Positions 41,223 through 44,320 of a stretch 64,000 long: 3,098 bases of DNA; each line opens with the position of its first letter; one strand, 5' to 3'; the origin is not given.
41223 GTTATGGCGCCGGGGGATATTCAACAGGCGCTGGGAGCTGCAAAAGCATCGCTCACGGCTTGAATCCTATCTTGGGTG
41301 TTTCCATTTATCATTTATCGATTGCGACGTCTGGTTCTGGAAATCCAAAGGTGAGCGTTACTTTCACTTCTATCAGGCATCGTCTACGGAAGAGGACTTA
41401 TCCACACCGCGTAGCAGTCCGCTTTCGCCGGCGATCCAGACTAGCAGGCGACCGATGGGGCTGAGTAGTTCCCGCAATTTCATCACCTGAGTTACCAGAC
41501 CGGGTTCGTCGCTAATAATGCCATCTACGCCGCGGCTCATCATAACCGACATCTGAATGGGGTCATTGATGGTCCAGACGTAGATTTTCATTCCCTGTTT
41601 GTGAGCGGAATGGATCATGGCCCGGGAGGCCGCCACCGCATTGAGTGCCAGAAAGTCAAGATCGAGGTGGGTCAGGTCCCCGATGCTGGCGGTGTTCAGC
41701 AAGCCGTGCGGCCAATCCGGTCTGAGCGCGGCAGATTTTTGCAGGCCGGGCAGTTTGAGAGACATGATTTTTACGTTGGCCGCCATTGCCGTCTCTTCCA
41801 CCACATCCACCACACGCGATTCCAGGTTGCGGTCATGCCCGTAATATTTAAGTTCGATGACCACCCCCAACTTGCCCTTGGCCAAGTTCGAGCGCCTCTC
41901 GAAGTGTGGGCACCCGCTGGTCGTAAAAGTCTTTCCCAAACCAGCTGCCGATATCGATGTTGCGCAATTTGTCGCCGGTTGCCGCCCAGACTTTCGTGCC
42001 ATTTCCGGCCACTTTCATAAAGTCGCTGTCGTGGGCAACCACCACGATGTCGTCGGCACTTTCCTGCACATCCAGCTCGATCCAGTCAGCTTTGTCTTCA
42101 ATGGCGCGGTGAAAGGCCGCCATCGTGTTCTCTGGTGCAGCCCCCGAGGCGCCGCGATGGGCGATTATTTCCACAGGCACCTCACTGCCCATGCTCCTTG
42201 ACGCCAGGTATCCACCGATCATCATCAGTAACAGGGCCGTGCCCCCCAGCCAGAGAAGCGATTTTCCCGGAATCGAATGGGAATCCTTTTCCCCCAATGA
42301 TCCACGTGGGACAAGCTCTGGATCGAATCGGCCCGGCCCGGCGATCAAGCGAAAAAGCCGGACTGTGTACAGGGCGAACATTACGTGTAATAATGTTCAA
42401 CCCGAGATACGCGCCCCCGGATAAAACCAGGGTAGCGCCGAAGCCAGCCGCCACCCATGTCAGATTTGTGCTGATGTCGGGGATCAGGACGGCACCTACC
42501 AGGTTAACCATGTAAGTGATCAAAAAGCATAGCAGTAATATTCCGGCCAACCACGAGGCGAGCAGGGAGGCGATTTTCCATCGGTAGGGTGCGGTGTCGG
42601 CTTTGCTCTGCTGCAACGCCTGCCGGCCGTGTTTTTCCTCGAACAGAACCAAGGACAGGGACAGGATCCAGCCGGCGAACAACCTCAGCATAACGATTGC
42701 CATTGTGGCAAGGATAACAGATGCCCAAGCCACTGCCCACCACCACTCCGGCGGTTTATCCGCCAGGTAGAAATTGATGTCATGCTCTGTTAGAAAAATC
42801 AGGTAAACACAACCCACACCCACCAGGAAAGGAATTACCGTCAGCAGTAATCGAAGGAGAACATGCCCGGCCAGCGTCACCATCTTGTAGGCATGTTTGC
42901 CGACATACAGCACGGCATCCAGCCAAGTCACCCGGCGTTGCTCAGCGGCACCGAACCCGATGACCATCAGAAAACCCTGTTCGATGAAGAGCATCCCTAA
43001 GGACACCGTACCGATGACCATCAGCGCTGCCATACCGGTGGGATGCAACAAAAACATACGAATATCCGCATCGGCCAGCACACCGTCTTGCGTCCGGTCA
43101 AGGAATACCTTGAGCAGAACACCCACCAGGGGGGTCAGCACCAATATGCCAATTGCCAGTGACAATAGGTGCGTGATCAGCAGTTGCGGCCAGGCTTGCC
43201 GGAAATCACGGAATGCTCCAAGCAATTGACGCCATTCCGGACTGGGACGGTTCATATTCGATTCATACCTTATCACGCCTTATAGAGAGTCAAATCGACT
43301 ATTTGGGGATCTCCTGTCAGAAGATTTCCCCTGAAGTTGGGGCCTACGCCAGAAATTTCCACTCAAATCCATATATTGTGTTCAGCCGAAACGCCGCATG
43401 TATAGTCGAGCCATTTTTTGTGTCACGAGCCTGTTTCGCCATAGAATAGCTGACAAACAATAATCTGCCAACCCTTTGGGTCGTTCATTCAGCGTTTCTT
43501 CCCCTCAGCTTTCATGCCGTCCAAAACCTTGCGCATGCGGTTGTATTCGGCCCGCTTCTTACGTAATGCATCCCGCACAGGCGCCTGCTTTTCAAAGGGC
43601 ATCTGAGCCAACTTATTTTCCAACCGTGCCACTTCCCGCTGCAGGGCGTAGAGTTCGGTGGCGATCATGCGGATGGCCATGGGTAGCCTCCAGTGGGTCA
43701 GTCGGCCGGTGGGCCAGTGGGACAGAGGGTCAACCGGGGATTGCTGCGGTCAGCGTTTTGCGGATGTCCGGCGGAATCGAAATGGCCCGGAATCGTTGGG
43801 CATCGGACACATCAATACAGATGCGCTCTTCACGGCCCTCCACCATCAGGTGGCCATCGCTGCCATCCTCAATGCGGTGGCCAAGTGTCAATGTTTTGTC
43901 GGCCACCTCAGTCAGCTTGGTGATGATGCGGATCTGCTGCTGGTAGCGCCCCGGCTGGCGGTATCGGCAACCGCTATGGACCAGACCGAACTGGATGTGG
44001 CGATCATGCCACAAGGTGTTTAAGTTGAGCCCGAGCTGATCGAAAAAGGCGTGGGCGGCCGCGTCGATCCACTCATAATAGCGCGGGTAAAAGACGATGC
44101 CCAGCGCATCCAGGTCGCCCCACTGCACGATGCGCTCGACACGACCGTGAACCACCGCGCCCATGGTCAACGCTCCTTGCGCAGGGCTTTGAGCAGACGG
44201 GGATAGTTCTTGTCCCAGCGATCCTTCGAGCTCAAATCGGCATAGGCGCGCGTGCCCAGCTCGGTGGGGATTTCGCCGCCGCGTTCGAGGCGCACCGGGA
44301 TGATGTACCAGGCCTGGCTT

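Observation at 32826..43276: A 7-kb segment (catalase fragment, PDH operon, nicotinamidase fragment) is bracketed by direct repeats of ybaK plus the GDPD 3' end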

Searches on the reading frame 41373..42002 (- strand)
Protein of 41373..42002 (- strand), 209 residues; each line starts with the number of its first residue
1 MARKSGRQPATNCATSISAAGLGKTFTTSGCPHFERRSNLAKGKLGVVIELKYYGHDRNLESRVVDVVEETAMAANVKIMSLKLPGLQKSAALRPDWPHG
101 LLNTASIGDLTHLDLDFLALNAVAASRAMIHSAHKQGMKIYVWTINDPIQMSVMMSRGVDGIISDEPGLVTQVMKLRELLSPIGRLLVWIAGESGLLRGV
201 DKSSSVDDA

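Call 7: search_protein_families(library=pfam, proteins=[window:41373-42002:-], max_evalue=0.001)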
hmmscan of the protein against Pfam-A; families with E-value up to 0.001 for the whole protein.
window:41373-42002:- (209 aa): 2 families
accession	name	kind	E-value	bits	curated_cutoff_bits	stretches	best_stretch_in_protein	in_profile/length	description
PF03009.23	GDPD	-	7.1e-10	39.8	23.6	1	123-168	195-243/244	Glycerophosphoryl diester phosphodiesterase family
PF13653.12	GDPD_2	-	2.2e-06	28.4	27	1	139-167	1-29/30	Glycerophosphoryl diester phosphodiesterase family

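Call 49: list_cluster_members(proteins=[window:33668-34360:+, window:33701-34360:+, window:33692-34360:+, window:33390-33647:-, window:32241-32768:+, window:40106-40435:-, window:41373-42002:-, window:35931-37337:-, window:34403-35824:-, window:41848-42381:-])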
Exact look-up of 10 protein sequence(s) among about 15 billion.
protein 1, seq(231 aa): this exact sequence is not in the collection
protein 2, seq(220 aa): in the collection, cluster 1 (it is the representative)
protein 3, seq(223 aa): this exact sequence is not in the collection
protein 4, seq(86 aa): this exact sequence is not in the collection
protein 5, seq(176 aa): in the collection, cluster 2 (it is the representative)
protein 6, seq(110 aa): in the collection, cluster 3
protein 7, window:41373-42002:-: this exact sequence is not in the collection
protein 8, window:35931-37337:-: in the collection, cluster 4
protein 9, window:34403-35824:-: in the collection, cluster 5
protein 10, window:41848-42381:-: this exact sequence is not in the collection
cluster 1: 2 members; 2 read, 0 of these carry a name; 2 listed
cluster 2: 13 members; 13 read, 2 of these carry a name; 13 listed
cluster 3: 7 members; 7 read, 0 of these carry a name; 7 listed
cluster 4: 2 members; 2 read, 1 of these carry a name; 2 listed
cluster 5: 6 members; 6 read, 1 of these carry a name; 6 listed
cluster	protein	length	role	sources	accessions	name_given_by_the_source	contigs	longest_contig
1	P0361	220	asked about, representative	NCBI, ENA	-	-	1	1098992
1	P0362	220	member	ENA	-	-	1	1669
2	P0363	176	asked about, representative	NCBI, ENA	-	-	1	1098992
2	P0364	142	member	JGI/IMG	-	predicted DsbA family dithiol-disulfide isomerase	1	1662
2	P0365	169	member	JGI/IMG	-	predicted DsbA family dithiol-disulfide isomerase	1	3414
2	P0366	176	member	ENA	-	-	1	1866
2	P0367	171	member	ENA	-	-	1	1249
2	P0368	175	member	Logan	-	-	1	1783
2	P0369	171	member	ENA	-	-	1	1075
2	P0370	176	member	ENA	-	-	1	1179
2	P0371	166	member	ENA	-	-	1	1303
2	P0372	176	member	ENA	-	-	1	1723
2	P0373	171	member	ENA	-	-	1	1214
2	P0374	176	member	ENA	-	-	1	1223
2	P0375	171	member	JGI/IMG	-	-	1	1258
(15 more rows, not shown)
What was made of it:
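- Checked: The window's source appears to be a 1.1-Mb NCBI/ENA contig (call 49).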

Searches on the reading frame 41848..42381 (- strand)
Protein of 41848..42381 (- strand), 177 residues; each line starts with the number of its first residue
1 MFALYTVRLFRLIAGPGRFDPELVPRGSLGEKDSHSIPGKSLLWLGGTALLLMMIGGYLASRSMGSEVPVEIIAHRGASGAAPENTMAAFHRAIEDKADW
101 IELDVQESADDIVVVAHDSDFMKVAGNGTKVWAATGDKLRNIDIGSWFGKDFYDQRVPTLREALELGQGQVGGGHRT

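Call 7: search_protein_families(library=pfam, proteins=[window:41848-42381:-], max_evalue=0.001)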
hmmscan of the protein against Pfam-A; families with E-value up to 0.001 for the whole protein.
window:41848-42381:- (177 aa): 1 family
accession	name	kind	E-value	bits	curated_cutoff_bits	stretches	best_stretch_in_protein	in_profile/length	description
PF03009.23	GDPD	-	5e-24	86.2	23.6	1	75-166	1-94/244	Glycerophosphoryl diester phosphodiesterase family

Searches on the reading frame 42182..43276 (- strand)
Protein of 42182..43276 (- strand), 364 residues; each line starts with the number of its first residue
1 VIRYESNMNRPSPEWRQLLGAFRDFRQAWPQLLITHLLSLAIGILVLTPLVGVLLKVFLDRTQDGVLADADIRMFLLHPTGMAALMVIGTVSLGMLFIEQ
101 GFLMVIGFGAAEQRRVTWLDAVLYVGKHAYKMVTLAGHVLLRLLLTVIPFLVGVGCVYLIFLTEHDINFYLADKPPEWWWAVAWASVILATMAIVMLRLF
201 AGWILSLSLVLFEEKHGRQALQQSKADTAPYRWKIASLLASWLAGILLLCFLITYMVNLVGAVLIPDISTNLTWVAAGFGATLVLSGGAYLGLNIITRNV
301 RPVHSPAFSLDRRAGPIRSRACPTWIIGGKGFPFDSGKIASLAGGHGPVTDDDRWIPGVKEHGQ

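Call 7: search_protein_families(library=pfam, proteins=[window:42182-43276:-], max_evalue=0.001)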
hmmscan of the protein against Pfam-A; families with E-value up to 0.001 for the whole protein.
window:42182-43276:- (364 aa): 1 family
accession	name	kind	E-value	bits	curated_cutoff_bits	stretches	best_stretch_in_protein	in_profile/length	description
PF10110.14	GPDPase_memb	-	1.1e-17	64.3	29.6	1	22-284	5-263/321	Membrane domain of glycerophosphoryl diester phosphodiesterase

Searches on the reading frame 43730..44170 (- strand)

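Call 52: search_protein_families(library=pfam, proteins=[window:43730-44170:-], max_evalue=0.001)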
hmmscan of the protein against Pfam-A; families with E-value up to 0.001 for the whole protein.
window:43730-44170:- (146 aa): 2 families
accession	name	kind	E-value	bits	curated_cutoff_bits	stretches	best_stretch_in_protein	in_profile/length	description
PF13279.12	4HBT_2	-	5e-13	50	25.5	1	15-139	1-121/122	Thioesterase-like superfamily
PF03061.28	4HBT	-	5.3e-08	33.5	20.6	1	24-105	2-75/79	Thioesterase superfamily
